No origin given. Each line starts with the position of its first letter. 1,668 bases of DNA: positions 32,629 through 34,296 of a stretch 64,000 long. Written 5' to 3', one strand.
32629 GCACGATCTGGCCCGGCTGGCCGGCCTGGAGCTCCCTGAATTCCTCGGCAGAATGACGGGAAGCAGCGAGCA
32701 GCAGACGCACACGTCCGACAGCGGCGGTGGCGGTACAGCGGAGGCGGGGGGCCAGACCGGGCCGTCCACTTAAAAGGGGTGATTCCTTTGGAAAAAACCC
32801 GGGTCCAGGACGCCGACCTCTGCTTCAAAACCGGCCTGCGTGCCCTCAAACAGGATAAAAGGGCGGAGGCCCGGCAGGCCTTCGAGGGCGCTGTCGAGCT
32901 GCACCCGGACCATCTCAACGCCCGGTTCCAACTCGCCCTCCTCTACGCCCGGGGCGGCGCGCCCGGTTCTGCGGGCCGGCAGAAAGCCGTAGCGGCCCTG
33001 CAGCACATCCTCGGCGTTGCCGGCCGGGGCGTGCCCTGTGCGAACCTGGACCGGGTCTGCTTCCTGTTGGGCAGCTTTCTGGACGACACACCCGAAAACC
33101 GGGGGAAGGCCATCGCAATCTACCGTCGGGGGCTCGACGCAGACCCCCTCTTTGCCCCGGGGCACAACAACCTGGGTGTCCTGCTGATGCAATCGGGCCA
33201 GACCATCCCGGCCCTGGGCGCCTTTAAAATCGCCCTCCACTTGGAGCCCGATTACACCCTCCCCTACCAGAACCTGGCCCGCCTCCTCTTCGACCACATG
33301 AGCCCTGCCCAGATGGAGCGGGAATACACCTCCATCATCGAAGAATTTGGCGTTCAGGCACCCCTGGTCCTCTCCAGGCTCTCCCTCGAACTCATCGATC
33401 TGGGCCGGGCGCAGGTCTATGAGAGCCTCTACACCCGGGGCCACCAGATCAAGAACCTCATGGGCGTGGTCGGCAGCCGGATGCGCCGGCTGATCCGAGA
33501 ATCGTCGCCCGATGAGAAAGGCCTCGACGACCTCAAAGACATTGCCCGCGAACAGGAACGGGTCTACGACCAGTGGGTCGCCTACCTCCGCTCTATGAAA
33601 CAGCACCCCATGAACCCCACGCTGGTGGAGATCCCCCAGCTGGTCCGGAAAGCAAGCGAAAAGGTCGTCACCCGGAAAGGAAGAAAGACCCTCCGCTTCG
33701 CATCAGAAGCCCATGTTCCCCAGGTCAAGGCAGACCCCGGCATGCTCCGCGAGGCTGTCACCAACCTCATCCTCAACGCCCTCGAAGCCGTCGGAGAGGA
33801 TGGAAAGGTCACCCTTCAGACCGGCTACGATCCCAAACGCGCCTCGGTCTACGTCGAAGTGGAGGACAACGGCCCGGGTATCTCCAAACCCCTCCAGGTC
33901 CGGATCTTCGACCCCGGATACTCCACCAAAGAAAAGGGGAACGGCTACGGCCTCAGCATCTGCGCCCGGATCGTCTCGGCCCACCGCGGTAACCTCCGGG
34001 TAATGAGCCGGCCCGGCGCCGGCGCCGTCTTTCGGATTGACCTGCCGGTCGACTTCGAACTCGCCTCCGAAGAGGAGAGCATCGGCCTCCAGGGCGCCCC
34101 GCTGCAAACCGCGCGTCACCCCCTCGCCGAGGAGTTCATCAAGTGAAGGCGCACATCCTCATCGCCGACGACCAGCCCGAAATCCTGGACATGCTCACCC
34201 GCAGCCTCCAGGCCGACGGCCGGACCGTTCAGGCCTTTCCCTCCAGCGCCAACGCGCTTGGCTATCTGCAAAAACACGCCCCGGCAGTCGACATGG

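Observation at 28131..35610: Psp-flotillin envelope-stress supermodule under its own sigma54 two-component control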

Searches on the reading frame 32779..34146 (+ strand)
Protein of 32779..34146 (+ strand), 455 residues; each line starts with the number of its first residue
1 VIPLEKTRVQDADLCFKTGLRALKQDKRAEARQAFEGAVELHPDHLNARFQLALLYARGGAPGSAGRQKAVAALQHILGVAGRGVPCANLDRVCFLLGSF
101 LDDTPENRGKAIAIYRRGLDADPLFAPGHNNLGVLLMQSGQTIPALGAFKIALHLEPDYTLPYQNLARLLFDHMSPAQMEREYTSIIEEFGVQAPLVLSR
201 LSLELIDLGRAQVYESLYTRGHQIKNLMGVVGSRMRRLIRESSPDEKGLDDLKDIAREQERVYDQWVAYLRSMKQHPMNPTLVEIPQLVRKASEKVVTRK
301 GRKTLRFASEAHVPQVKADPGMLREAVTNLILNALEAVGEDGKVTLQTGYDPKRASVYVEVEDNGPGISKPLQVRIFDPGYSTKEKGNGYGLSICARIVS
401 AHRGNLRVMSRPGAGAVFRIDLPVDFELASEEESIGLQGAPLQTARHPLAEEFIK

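Call 5: search_protein_families(library=pfam, max_evalue=0.01, proteins=[window:32779-34143:+])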
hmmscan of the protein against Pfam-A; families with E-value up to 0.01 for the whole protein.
window:32779-34143:+ (455 aa): 15 families
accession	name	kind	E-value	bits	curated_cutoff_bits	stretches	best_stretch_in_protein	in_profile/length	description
PF02518.31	HATPase_c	-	8e-23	81.4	26.4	1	319-424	2-109/111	Histidine kinase-, DNA gyrase B-, and HSP90-like ATPase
PF13431.12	TPR_17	-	3.7e-09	36.6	24.4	0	115-142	2-29/34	Tetratricopeptide repeat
PF07719.23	TPR_2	-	1.2e-08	34.9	27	0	12-45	1-34/34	Tetratricopeptide repeat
PF13432.12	TPR_16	-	1.3e-07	32.4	32.7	1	17-68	2-52/65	Tetratricopeptide repeat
PF13428.12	TPR_14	-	4e-07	30.5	23.5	0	23-54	12-43/44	Tetratricopeptide repeat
PF13414.12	TPR_11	-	8.3e-06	25.8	26.8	0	110-140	12-42/42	TPR repeat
PF14559.12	TPR_19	-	9.4e-06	26.3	25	1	22-62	1-41/68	Tetratricopeptide repeat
PF00515.34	TPR_1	-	8.3e-05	22.7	27.8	0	127-159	2-34/34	Tetratricopeptide repeat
PF23914.1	TPR_CcmH_CycH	-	0.00016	22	42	0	22-75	60-111/158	Cytochrome c-type biogenesis protein H TPR domain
PF20308.4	TPR-S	-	0.00024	22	27.6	0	30-125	4-92/102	Tetratricopeptide Repeats-Sensor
PF13371.12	TPR_9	-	0.00028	21.3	35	0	21-65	4-48/73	Tetratricopeptide repeat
PF24575.1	TPR_Slam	-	0.0015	19.4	35.2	0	18-56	53-91/104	Surface lipoprotein assembly modifier, N-terminal TPR repeats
PF13581.12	HATPase_c_2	-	0.0017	18.8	27.4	1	323-401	36-111/127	Histidine kinase-like ATPase domain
PF20225.4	DUF6584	-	0.0043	17.5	27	1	23-67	14-58/171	Family of unknown function (DUF6584)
PF13181.12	TPR_8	-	0.0049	17.4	25.7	0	23-45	12-34/34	Tetratricopeptide repeat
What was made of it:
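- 32779..34146 (+): TM-less TPR histidine kinase (455 aa). TPR and HATPase_c match (call 5).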

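Call 6: search_protein_families(library=ncbifam, max_evalue=0.01, proteins=[window:32779-34143:+])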
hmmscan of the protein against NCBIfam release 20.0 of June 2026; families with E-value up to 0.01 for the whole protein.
window:32779-34143:+ (455 aa): 84 families (the best 25 are shown)
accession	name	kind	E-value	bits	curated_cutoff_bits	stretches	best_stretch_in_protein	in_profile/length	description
NF008468.0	PRK11360.1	equivalog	2.3e-37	128.6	646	1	273-425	455-609/616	two-component system sensor histidine kinase AtoS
NF007688.0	PRK10364.1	equivalog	5.1e-28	98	479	1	303-427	332-454/460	two-component system sensor histidine kinase ZraS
NF052574.1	HisKinEspCMyxo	equivalog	3.8e-24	84.9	1200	1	231-426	439-639/785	serine histidine kinase EspC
TIGR02916.1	PEP_his_kin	equivalog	2.3e-23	82.7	300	1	250-423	512-679/679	XrtA/PEP-CTERM system histidine kinase PrsK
NF006800.0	PRK09303.1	equivalog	2.9e-22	79.1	342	1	271-424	218-377/383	histidine kinase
NF010411.0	PRK13837.1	equivalog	5.6e-22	77.6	647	1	247-432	487-683/828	two-component system VirA-like sensor kinase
NF008312.0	PRK11100.1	equivalog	3.2e-21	75.7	356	1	209-425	252-475/477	two-component system sensor histidine kinase CreC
NF046026.1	HisKinCckACaul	equivalog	2.6e-20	72.1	1000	1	222-433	311-541/678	cell cycle histidine kinase CckA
NF046044.1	PnpS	equivalog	3.4e-20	72.4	400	1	274-423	236-390/390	two-component system histidine kinase PnpS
TIGR02966.1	phoR_proteo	equivalog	8.4e-20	71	334.2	1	274-421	180-332/333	phosphate regulon sensor histidine kinase PhoR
NF007004.0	PRK09467.1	equivalog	1e-19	70.7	415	1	253-425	270-437/440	two-component system sensor histidine kinase EnvZ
NF008298.1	PRK11086.1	subfamily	1.8e-19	69.6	520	1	303-426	402-527/529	DcuS/MalK family sensor histidine kinase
NF038348.1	T2SS_HK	subfamily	7.1e-19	67.6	450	1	312-424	461-573/574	histidine kinase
TIGR02956.1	TMAO_torS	equivalog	7.1e-18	64.1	676.5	1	282-426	536-684/967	TMAO reductase system sensor histidine kinase/response regulator TorS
NF052573.1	HisKinEspAMyxo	equivalog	1.2e-17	63.2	1400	1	287-424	471-611/755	serine histidine kinase EspA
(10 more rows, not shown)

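Call 7: find_encoding_contigs(protein=window:32779-34146:+, flank=10000, max_places=6)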
Protein window:32779-34146:+ (455 aa): no gene with exactly this product is on record in the collection.
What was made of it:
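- Tried and rejected: Exact-sequence look-up of the window's kinase found no record (call 7).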

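Call 11: find_homologous_proteins(query=window:32779-34143:+, max_evalue=1e-10)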
Query window:32779-34143:+ (455 aa): 330 proteins with E <= 1e-10 among 8000 candidates; the best 120 are listed.
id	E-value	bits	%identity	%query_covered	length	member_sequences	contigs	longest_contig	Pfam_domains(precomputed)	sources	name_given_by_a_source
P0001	1.0e-278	943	94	99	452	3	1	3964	PF14559.13,PF13431.13,PF13414.13,PF00515.35,PF02518.32,PF13432.13,PF13428.13,PF07719.24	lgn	-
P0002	3.8e-277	937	93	99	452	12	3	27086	PF14559.13,PF13431.13,PF00515.35,PF02518.32,PF13432.13,PF13428.13,PF07719.24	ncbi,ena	-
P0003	4.9e-252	855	85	99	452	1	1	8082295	PF14559.13,PF13431.13,PF23914.2,PF13414.13,PF00515.35,PF02518.32,PF13432.13,PF13428.13,PF13181.13,PF07719.24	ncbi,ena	-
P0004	4.6e-217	740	74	98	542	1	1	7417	PF13431.13,PF23914.2,PF13414.13,PF13176.13,PF13428.13,PF14559.13,PF24575.2,PF13371.13,PF00515.35,PF13424.13,PF02518.32,PF13432.13,PF13181.13,PF07719.24,PF13174.13,PF20308.5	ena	-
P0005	6.2e-216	736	74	98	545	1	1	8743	PF13431.13,PF23914.2,PF13414.13,PF13176.13,PF13428.13,PF14559.13,PF24575.2,PF13371.13,PF00515.35,PF13424.13,PF02518.32,PF13432.13,PF13181.13,PF07719.24,PF13174.13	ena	-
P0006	2.8e-214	730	73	98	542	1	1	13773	PF13431.13,PF13414.13,PF13176.13,PF13428.13,PF14559.13,PF13371.13,PF00515.35,PF13424.13,PF02518.32,PF13432.13,PF13181.13,PF07719.24,PF13174.13,PF20308.5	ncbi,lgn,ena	-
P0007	4.1e-214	730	72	98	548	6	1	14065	PF13431.13,PF23914.2,PF13414.13,PF13176.13,PF13428.13,PF14559.13,PF13371.13,PF00515.35,PF13424.13,PF02518.32,PF13432.13,PF13181.13,PF07719.24,PF13174.13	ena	-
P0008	4.6e-212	723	72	98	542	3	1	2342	PF13431.13,PF13414.13,PF13428.13,PF14559.13,PF24575.2,PF13371.13,PF00515.35,PF13424.13,PF02518.32,PF13432.13,PF13181.13,PF07719.24,PF13174.13,PF20308.5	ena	-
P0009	2.7e-210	717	73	98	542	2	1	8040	PF13431.13,PF23914.2,PF13414.13,PF13176.13,PF13428.13,PF14559.13,PF13371.13,PF00515.35,PF13424.13,PF02518.32,PF13432.13,PF13181.13,PF07719.24,PF13174.13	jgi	jgi:signal transduction histidine kinase/Tfp pilus assembly protein PilF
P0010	3.2e-209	714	72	98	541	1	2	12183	PF25063.1,PF13431.13,PF23914.2,PF13414.13,PF13176.13,PF13428.13,PF14559.13,PF24575.2,PF13371.13,PF00515.35,PF12895.14,PF13424.13,PF02518.32,PF13432.13,PF13181.13,PF07719.24,PF13174.13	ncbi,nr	ncbi:MAG: tetratricopeptide repeat protein [bacterium]|nr:tetratricopeptide repeat protein [bacteriu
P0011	3.4e-207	707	71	98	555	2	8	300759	PF13431.13,PF23914.2,PF13414.13,PF13428.13,PF14559.13,PF13371.13,PF00515.35,PF13424.13,PF02518.32,PF13432.13,PF13181.13,PF07719.24,PF13174.13,PF20308.5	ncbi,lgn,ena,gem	-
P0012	3.0e-206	704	72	98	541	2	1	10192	PF13431.13,PF23914.2,PF13414.13,PF13176.13,PF13428.13,PF14559.13,PF24575.2,PF13371.13,PF00515.35,PF13424.13,PF02518.32,PF13432.13,PF13181.13,PF07719.24,PF13174.13,PF20308.5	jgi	jgi:signal transduction histidine kinase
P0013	4.0e-206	703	72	98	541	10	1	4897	PF25063.1,PF13431.13,PF23914.2,PF13414.13,PF13176.13,PF13428.13,PF14559.13,PF13371.13,PF00515.35,PF12895.14,PF13424.13,PF02518.32,PF13432.13,PF13181.13,PF07719.24,PF13174.13,PF20308.5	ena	-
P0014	1.4e-202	692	72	98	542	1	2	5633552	PF13431.13,PF23914.2,PF13414.13,PF13428.13,PF14559.13,PF24575.2,PF13371.13,PF00515.35,PF13424.13,PF02518.32,PF13432.13,PF13181.13,PF07719.24,PF13174.13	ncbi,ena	-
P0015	2.4e-202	691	71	98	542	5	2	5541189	PF13431.13,PF23914.2,PF13414.13,PF13176.13,PF13428.13,PF14559.13,PF24575.2,PF13371.13,PF00515.35,PF13424.13,PF02518.32,PF13432.13,PF13181.13,PF07719.24,PF13174.13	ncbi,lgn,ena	-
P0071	2.0e-163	563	58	98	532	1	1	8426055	PF13431.13,PF23914.2,PF13414.13,PF13176.13,PF13428.13,PF14559.13,PF13371.13,PF00515.35,PF13424.13,PF02518.32,PF13432.13,PF13181.13,PF14561.13,PF07719.24,PF13174.13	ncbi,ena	-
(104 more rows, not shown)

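Call 12: find_encoding_contigs(protein=P0003, flank=10000, max_places=2)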
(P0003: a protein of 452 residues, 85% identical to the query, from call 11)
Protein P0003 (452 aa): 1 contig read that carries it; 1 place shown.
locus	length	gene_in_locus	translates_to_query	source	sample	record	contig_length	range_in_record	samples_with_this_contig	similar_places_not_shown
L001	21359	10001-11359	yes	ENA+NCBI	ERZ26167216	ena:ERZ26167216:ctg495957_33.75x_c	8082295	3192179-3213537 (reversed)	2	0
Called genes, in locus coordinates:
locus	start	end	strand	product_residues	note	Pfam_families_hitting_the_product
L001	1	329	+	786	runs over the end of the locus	PF13191:AAA_16, PF12802:MarR_2 (weak), PF00515:TPR_1, PF07719:TPR_2 (weak), PF13432:TPR_16 (weak), PF14559:TPR_19 (weak), PF00515:TPR_1 (weak), PF07719:TPR_2 (weak), +20 more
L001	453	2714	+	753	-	PF00403:HMA, PF00122:E1-E2_ATPase, PF00702:Hydrolase, PF12710:HAD (weak), PF08282:Hydrolase_3 (faint)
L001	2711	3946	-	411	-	PF01476:LysM, PF01520:Amidase_3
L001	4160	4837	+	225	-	PF04012:PspA_IM30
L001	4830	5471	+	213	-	-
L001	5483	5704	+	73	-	-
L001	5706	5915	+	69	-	-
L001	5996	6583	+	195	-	-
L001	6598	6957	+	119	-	PF05154:TM2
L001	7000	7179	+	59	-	-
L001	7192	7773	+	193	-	PF04542:Sigma70_r2, PF08281:Sigma70_r4_2, PF04545:Sigma70_r4 (weak)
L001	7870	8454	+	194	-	-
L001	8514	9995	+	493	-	PF01145:Band_7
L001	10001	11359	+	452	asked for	PF00515:TPR_1 (faint), PF07719:TPR_2 (faint), PF13181:TPR_8 (faint), PF13428:TPR_14 (faint), PF13431:TPR_17 (faint), PF13432:TPR_16 (faint), PF23914:TPR_CcmH_CycH (faint), PF02518:HATPase_c, +2 more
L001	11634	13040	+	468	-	PF00072:Response_reg, PF00158:Sigma54_activat, PF14532:Sigma54_activ_2, PF07728:AAA_5 (weak), PF25601:AAA_lid_14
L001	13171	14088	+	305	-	PF02585:PIG-L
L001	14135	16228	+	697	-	PF10102:DUF2341 (weak), PF13385:Laminin_G_3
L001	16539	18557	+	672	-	PF00999:Na_H_Exchanger, PF02254:TrkA_N, PF02080:TrkA_C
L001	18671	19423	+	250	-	PF01073:3Beta_HSD, PF01370:Epimerase, PF13460:NAD_binding_10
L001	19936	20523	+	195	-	PF13546:DDE_5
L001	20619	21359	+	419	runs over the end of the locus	-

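Call 13: find_encoding_contigs(protein=P0014, flank=10000, max_places=2)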
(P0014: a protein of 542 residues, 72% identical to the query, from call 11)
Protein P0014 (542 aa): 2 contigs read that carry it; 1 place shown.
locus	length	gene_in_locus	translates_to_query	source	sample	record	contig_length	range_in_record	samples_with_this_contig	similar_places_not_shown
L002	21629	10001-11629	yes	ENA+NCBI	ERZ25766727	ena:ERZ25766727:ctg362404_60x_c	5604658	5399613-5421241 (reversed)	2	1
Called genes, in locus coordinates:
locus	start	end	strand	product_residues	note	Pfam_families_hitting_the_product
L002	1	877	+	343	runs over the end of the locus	PF00586:AIRS, PF02769:AIRS_C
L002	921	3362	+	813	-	PF00403:HMA, PF00122:E1-E2_ATPase, PF00702:Hydrolase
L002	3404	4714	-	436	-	PF01476:LysM, PF01520:Amidase_3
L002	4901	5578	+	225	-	PF04012:PspA_IM30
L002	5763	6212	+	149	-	-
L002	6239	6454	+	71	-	-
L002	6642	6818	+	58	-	-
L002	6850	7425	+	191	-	PF04542:Sigma70_r2, PF08281:Sigma70_r4_2, PF04545:Sigma70_r4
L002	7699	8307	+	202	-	-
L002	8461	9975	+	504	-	PF01145:Band_7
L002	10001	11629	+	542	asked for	PF00515:TPR_1 (faint), PF13181:TPR_8 (faint), PF23914:TPR_CcmH_CycH (faint), PF24575:TPR_Slam (faint), PF07719:TPR_2 (faint), PF13174:TPR_6 (faint), PF13432:TPR_16 (weak), PF02518:HATPase_c, +6 more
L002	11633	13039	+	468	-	PF00072:Response_reg, PF00158:Sigma54_activat, PF14532:Sigma54_activ_2, PF07728:AAA_5 (weak), PF25601:AAA_lid_14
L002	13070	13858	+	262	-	PF01073:3Beta_HSD, PF01370:Epimerase, PF04321:RmlD_sub_bind (weak), PF13460:NAD_binding_10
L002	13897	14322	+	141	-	PF07366:SnoaL, PF14534:DUF4440 (weak), PF12680:SnoaL_2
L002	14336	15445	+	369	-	-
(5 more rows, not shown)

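Call 14: find_encoding_contigs(protein=P0071, flank=10000, max_places=2)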
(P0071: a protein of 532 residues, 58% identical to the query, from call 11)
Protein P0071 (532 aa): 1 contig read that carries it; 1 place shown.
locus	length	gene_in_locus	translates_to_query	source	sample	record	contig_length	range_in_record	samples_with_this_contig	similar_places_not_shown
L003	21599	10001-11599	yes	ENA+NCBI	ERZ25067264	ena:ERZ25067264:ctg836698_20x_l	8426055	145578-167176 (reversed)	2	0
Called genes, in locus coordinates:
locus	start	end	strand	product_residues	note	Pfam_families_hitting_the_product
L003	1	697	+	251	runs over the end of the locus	PF00142:Fer4_NifH, PF01656:CbiA, PF02374:ArsA_ATPase (weak), PF06564:CBP_BcsQ, PF09140:MipZ, PF10609:ParA, PF13614:AAA_31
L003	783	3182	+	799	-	PF00403:HMA, PF00122:E1-E2_ATPase, PF00702:Hydrolase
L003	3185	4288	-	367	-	PF01476:LysM, PF01520:Amidase_3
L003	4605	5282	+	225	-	PF04012:PspA_IM30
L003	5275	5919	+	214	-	-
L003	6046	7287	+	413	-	PF13542:HTH_Tnp_ISL3, PF01610:DDE_Tnp_ISL3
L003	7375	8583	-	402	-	PF07592:DDE_Tnp_ISAZ013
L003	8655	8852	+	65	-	-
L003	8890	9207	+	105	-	-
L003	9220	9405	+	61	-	-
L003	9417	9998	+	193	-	PF07638:Sigma70_ECF (weak), PF04542:Sigma70_r2, PF08281:Sigma70_r4_2, PF04545:Sigma70_r4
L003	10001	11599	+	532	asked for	PF07719:TPR_2 (faint), PF13174:TPR_6 (faint), PF13371:TPR_9 (weak), PF13431:TPR_17 (weak), PF14559:TPR_19 (weak), PF00515:TPR_1 (weak), PF13424:TPR_12 (weak), PF02518:HATPase_c, +7 more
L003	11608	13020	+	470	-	PF00072:Response_reg, PF00158:Sigma54_activat, PF14532:Sigma54_activ_2, PF01078:Mg_chelatase (faint), PF07728:AAA_5 (weak), PF25601:AAA_lid_14, PF02954:HTH_8 (weak)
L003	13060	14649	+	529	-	PF07228:SpoIIE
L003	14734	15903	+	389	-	PF22025:ThiI_fer, PF02926:THUMP, PF02568:ThiI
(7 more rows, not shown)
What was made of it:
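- In the middle clade the kinase starts 2 nt after the ECF stop (call 14).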

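Call 19: find_related_loci(query=A1, collection=genome_contigs, flank=10000)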
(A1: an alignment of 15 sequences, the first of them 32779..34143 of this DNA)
Query A1 (455 aa) in genome_contigs; peptide patterns used: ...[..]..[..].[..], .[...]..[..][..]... (x = any residue, [..] = any of these).
161 stretches matched a pattern; 98 encode a relative of the query (tblastn E <= 1e-3); the best 80 are kept; 80 distinct loci.
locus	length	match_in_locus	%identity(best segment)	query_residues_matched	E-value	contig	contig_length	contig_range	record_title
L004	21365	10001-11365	85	1-455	0e+0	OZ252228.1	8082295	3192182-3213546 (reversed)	MAG: Candidatus Latescibacterota bacterium isolate 2d5a3a6b-ac94-4199-888f-c4fbb53c5f42 genome assembly, chromosome: 1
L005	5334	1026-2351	71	11-455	0e+0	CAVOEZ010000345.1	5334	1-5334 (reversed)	MAG: Latescibacteria bacterium UBA2968 isolate CBN3_331.40 genome assembly, contig: Ga0302139_10007558, whole genome sho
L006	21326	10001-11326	71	11-455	0e+0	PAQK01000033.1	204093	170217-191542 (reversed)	MAG: Gemmatimonadetes bacterium isolate SP138 162104, whole genome shotgun sequence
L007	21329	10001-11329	72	12-455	0e+0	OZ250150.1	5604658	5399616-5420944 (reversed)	MAG: Candidatus Latescibacterota bacterium isolate 5c13c588-1760-4ea4-89ab-5ccd14670b69 genome assembly, chromosome: 1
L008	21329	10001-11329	71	12-455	0e+0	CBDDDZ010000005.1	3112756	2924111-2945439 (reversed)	MAG: Candidatus Latescibacterota bacterium isolate 2fef8444-24d4-470e-a0f0-8c307ac56c94 genome assembly, contig: contig_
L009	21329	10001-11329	71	12-455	0e+0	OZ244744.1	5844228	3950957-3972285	MAG: Candidatus Latescibacterota bacterium isolate aa5cf8e5-2ee9-4ccc-9d1f-80a1aaad70af genome assembly, chromosome: 1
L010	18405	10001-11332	70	11-455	0e+0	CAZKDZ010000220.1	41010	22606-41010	MAG TPA_asm: uncultured bacterium isolate SRP338948_co1_137 genome assembly, contig: k141_4701, whole genome shotgun seq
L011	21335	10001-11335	70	10-455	0e+0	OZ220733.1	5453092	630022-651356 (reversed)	MAG: Candidatus Latescibacterota bacterium isolate cc6a1995-d657-4e87-88a0-a2308bb9e8e7 genome assembly, chromosome: 1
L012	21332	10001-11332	70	11-455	0e+0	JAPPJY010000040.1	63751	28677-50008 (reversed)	MAG: Gemmatimonadota bacterium isolate RHO2_bin_5 NODE_774_length_63751_cov_31.903087, whole genome shotgun sequence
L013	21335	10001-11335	70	10-455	0e+0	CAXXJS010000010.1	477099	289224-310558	MAG: Candidatus Latescibacterota bacterium isolate d54d2296-71c2-45af-80d9-7212e301404d genome assembly, contig: contig_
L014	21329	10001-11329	69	12-455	0e+0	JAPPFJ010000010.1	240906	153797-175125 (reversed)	MAG: Gemmatimonadota bacterium isolate RHO1_bin_28 NODE_64_length_240906_cov_42.681712, whole genome shotgun sequence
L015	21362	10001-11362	69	7-455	0e+0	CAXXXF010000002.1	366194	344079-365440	MAG: Candidatus Latescibacterota bacterium isolate cdc6522c-bbe9-4fa3-a52d-301d393956c9 genome assembly, contig: contig_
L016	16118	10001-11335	69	10-455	0e+0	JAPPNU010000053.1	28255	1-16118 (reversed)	MAG: Gemmatimonadota bacterium isolate RHO3_bin_7 NODE_3014_length_28255_cov_40.233511, whole genome shotgun sequence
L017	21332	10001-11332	70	11-455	0e+0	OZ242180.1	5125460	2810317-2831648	MAG: Candidatus Latescibacterota bacterium isolate 7123bf0d-be33-4206-a55c-e1281b3fc930 genome assembly, chromosome: 1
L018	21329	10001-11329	68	12-455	0e+0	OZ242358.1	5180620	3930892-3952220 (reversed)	MAG: Candidatus Latescibacterota bacterium isolate bac68e43-bb0c-4055-920f-ab3f04e5d652 genome assembly, chromosome: 1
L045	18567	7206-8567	93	1-454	0e+0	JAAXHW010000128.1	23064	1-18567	MAG: Candidatus Latescibacterota bacterium isolate Plut_88899 unfiltered_Plut_88899_genomic_contig_1023142, whole genome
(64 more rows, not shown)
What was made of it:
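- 32779..34146 (+): The family of 330 homologues is found in Latescibacterota MAGs (calls 11, 19).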

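Call 27: search_protein_families(library=pfam, max_evalue=10, proteins=[L001:4830-5468:+, L045:717-1220:+, L001:5996-6580:+, L001:6598-6954:+])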
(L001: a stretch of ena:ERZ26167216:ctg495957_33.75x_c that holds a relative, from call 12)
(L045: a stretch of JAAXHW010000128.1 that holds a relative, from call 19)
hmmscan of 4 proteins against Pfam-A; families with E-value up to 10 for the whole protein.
L001:4830-5468:+ (213 aa): 1 family
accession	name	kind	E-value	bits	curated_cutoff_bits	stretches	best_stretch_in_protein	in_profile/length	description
PF09105.16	SelB-wing_1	-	0.13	12.5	25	1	149-180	15-46/59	Elongation factor SelB, winged helix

L045:717-1220:+ (168 aa): 2 families
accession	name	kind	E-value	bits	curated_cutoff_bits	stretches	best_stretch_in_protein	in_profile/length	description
PF09105.16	SelB-wing_1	-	0.0011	19.1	25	1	107-136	18-47/59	Elongation factor SelB, winged helix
PF06785.16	UPF0242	-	0.034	14.6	33.5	1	39-74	15-50/194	Uncharacterised protein family (UPF0242) N-terminus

L001:5996-6580:+ (195 aa): 10 families
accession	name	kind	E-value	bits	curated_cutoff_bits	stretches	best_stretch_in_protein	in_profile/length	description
PF15855.10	DUF4726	-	6.8e-05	23.5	27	2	85-120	32-67/101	Domain of unknown function (DUF4726)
PF09928.14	DUF2160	-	0.00017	22.2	28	1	1-81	2-83/88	Predicted small integral membrane protein (DUF2160)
PF01032.23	FecCD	-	0.094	12.2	26.5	1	42-76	259-293/311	FecCD transport family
PF05064.18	Nsp1_C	-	0.12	12.7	24.1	1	78-114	68-104/114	Nsp1-like C-terminal region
PF10779.14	XhlA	-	0.16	12.6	34.7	1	159-188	5-34/67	Haemolysin XhlA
PF23991.1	DUF7310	-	0.19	12.7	40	1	158-180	30-52/83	Coiled-coil region of unknown function (DUF7310)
PF03647.18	Tmemb_14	-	0.76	10.9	24.8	0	128-147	2-21/92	Transmembrane proteins 14C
PF06667.17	PspB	-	1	9.9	25.6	1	158-174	48-64/73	Phage shock protein B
PF12669.12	FeoB_associated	-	2.2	9.1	27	1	127-151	3-27/44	FeoB-associated Cys-rich membrane protein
PF02687.27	FtsX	-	3.3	8.2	25.5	1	8-68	56-116/120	FtsX-like permease C-terminal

L001:6598-6954:+ (119 aa): 4 families
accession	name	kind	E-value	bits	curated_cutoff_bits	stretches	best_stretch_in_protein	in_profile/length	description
PF05154.21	TM2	-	5.6e-19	68.5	27.9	1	8-56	2-51/51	TM2 domain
PF21813.2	DUF6882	-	0.092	13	23.9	0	15-42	113-139/142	Family of unknown function (DUF6882)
PF22892.2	DSRM_MRPL44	-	0.12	12.9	27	1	12-40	33-61/125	MRPL44 dsRNA-binding domain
PF08653.15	DASH_Dam1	-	0.16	12.3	26.6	1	81-106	2-27/56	DASH complex subunit Dam1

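Call 47: find_homologous_proteins(query=L045:717-1220:+, max_evalue=0.001)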
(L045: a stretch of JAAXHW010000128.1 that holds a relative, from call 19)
Query L045:717-1220:+ (168 aa): 138 proteins with E <= 0.001 among 675 candidates; the best 120 are listed.
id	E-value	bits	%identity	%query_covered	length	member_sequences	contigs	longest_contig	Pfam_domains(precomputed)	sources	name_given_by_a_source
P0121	6.3e-97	340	82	100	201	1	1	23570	-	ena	-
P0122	2.0e-89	316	100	87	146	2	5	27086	-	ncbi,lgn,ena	-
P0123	1.3e-77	277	76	100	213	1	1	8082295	-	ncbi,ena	-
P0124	5.2e-72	259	75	98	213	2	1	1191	-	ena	-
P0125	9.1e-69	249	72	98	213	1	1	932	-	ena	-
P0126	2.4e-65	237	69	99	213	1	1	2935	-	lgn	-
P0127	6.4e-65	236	67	100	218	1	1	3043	-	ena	-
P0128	1.7e-64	235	71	93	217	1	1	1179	-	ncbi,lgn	-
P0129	2.7e-64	234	68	100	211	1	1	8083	-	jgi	jgi:hypothetical protein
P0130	3.4e-64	234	71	93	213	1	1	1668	-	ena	-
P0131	8.7e-63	229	70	98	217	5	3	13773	-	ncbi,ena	-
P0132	2.8e-62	227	66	100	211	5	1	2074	-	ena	-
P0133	1.1e-61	225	69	98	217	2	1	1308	-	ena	-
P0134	1.4e-61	225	66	97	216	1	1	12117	-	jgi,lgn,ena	-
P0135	1.5e-61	225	68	98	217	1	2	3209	-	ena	-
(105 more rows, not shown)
